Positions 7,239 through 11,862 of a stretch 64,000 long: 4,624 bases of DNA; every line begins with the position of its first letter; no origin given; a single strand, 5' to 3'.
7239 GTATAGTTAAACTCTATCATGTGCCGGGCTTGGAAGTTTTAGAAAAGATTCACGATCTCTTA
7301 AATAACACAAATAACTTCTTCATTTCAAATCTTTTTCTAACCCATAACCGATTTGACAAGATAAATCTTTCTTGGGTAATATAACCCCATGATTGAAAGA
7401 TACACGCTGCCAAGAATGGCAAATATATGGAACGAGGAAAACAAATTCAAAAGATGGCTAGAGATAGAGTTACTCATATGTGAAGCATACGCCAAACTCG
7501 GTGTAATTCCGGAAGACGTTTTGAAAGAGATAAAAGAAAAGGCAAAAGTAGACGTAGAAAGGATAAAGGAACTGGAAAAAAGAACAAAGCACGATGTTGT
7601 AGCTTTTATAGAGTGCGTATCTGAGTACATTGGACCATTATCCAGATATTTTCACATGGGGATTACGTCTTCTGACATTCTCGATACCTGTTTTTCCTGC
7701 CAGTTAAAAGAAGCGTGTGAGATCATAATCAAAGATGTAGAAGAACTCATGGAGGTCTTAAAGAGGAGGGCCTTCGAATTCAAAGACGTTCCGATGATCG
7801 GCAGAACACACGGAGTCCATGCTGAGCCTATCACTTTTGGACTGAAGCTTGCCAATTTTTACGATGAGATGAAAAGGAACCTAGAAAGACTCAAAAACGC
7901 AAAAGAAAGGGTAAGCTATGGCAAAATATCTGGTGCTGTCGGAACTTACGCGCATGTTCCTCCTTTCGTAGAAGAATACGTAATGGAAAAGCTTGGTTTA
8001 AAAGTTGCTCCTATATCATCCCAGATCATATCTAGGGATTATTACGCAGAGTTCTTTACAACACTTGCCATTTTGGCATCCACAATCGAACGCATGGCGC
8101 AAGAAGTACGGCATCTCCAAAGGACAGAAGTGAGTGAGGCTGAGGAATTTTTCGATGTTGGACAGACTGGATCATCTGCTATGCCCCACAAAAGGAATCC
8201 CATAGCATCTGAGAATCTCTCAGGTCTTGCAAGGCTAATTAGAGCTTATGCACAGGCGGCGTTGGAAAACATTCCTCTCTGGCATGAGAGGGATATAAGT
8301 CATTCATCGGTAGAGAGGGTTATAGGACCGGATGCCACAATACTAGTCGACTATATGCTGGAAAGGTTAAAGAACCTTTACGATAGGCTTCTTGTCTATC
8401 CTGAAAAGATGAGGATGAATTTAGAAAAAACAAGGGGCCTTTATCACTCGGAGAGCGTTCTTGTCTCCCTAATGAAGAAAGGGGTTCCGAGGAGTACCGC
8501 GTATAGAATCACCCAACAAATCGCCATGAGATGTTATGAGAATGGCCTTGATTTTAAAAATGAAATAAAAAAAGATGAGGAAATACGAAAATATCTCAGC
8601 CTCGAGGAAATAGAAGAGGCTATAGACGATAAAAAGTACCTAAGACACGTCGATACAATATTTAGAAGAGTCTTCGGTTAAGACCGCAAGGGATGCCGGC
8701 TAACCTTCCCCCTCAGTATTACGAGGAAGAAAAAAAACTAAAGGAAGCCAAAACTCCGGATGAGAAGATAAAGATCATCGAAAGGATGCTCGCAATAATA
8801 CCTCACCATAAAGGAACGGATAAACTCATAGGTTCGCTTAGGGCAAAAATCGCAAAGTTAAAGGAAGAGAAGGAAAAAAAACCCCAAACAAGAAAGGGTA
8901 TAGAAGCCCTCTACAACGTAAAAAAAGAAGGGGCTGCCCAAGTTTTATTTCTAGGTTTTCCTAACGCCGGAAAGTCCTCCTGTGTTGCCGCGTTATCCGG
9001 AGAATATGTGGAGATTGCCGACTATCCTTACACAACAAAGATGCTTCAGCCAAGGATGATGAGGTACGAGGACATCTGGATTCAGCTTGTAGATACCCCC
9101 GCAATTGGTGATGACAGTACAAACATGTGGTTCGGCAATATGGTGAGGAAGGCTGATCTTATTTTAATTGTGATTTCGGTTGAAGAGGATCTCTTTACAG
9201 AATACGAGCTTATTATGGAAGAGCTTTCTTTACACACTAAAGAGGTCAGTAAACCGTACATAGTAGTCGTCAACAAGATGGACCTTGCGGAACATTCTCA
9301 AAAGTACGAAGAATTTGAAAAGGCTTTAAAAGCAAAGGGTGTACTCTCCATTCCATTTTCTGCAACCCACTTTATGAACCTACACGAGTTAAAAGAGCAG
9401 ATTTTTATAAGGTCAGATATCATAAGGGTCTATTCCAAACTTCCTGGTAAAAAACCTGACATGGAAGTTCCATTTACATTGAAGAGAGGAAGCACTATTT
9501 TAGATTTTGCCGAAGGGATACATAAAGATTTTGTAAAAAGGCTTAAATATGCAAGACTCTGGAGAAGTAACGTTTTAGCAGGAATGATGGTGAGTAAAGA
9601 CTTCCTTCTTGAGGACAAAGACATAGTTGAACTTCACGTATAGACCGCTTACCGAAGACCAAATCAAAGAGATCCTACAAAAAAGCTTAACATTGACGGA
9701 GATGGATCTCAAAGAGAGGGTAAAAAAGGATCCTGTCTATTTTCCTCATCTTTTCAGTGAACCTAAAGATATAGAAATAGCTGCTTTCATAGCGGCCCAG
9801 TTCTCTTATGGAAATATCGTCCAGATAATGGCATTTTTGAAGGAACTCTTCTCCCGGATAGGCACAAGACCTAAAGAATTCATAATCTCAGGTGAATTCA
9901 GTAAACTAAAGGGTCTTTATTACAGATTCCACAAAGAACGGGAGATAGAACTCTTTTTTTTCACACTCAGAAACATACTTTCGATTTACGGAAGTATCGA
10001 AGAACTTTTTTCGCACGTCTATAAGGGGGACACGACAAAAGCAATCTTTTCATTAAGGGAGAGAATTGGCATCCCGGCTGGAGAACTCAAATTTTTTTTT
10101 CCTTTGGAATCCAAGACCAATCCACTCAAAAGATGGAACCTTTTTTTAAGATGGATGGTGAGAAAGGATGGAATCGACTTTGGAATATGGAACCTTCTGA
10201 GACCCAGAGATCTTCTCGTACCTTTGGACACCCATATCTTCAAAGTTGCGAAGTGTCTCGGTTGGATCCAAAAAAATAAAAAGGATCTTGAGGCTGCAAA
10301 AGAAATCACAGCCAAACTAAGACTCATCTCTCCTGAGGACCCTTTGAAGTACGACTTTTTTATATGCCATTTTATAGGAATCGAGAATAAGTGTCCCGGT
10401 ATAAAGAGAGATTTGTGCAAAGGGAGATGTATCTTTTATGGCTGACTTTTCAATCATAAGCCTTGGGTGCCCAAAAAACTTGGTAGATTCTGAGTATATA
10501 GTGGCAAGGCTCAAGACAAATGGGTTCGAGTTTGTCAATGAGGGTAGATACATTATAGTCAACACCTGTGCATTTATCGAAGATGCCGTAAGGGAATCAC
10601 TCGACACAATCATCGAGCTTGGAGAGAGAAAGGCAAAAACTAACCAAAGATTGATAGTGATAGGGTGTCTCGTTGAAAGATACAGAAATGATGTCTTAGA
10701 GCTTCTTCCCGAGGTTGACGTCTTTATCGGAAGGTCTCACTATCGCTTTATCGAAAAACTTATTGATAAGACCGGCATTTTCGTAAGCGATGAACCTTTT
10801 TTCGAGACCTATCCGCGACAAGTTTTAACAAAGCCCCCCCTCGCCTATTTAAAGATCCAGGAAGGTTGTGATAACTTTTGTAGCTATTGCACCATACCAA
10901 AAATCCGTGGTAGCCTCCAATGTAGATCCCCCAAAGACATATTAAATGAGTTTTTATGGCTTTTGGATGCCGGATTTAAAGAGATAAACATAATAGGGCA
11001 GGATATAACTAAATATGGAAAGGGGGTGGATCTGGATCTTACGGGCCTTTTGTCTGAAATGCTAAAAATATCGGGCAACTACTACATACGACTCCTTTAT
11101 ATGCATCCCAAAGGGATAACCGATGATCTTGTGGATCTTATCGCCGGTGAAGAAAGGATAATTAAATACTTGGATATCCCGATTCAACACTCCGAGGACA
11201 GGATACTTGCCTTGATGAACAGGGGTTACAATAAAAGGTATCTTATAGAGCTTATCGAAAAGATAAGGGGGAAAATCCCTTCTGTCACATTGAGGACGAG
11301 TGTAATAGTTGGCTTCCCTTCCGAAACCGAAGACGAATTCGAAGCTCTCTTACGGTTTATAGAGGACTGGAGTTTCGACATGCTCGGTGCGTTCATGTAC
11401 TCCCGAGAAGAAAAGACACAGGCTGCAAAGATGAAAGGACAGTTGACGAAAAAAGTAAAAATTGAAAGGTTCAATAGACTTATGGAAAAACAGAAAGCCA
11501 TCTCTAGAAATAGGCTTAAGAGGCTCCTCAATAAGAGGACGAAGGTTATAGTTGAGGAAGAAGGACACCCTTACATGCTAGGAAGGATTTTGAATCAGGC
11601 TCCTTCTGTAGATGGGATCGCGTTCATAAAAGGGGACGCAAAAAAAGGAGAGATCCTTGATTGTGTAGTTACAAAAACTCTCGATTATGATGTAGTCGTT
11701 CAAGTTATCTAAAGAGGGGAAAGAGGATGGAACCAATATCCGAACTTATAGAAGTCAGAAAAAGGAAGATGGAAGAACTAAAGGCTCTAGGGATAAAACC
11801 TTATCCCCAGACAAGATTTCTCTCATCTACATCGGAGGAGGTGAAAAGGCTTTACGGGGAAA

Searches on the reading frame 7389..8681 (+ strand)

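Call 14: search_protein_families(library=pfam, proteins=[window:7389-8681:+], max_evalue=0.00001)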
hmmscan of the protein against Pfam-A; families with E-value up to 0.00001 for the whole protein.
window:7389-8681:+ (430 aa): 2 families
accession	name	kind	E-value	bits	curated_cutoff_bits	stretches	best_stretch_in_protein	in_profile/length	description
PF00206.25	Lyase_1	-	5.6e-64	216.9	27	1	7-282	7-308/312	Lyase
PF10397.14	ADSL_C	-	5.5e-21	75.1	32.7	1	350-428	1-79/79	Adenylosuccinate lyase C-terminus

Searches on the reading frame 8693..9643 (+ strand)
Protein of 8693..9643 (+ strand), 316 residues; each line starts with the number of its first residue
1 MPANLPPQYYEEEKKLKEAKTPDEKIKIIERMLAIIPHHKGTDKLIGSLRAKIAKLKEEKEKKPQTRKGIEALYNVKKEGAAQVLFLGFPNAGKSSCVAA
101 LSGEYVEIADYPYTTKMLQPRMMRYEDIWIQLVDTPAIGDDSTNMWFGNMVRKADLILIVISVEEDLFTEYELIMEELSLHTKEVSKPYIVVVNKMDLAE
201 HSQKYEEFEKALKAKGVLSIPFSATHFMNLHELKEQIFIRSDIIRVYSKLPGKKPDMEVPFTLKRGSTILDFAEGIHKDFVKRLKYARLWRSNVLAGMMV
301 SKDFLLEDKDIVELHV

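Call 14: search_protein_families(library=pfam, proteins=[window:8693-9643:+], max_evalue=0.00001)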
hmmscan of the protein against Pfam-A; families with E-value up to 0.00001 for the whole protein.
window:8693-9643:+ (316 aa): 6 families
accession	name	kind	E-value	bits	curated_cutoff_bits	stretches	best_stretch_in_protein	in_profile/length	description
PF01926.29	MMR_HSR1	-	4.3e-18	65.9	21.9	1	83-195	1-113/113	50S ribosome-binding GTPase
PF02824.27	TGS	-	1.5e-12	47.8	22.2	1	244-314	1-58/60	TGS domain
PF02421.24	FeoB_N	-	5.3e-11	42.7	27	1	83-237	2-156/156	Ferrous iron transport protein B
PF00009.33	GTP_EFTU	-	1.5e-08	34.9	26.5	1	116-228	57-173/188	Elongation factor Tu GTP binding domain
PF03193.22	RsgA_GTPase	-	5e-08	33.4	30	1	150-237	19-104/174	RsgA GTPase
PF00071.28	Ras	-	7.4e-06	26.1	21.6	0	84-236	2-155/162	Ras family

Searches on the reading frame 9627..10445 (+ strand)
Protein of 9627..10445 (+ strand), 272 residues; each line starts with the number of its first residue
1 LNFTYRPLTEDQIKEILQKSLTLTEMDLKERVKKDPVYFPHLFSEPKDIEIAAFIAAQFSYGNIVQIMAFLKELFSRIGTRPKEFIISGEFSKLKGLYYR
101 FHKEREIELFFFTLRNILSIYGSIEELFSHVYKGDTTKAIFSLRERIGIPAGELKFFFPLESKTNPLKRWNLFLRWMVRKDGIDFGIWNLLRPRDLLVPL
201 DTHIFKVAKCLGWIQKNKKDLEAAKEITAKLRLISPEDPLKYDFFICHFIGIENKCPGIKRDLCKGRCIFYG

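Call 14: search_protein_families(library=pfam, proteins=[window:9627-10445:+], max_evalue=0.00001)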
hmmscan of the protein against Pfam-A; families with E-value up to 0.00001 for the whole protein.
window:9627-10445:+ (272 aa): 1 family
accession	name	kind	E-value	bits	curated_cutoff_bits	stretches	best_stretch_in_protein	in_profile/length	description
PF09674.15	DUF2400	-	1.6e-66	225.1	25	1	35-249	1-222/225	Protein of unknown function (DUF2400)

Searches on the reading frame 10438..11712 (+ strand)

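Call 14: search_protein_families(library=pfam, proteins=[window:10438-11712:+], max_evalue=0.00001)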
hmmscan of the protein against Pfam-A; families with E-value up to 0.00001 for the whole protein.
window:10438-11712:+ (424 aa): 3 families
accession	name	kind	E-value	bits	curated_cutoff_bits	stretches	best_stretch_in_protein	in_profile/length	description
PF04055.27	Radical_SAM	-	1.7e-21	77.5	29.5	1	139-308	2-166/166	Radical SAM superfamily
PF00919.26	UPF0004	-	4.1e-21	75.3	27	1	5-98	3-98/98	Uncharacterized protein family UPF0004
PF18693.7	TRAM_2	-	1e-09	38.9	27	1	366-424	3-63/63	TRAM domain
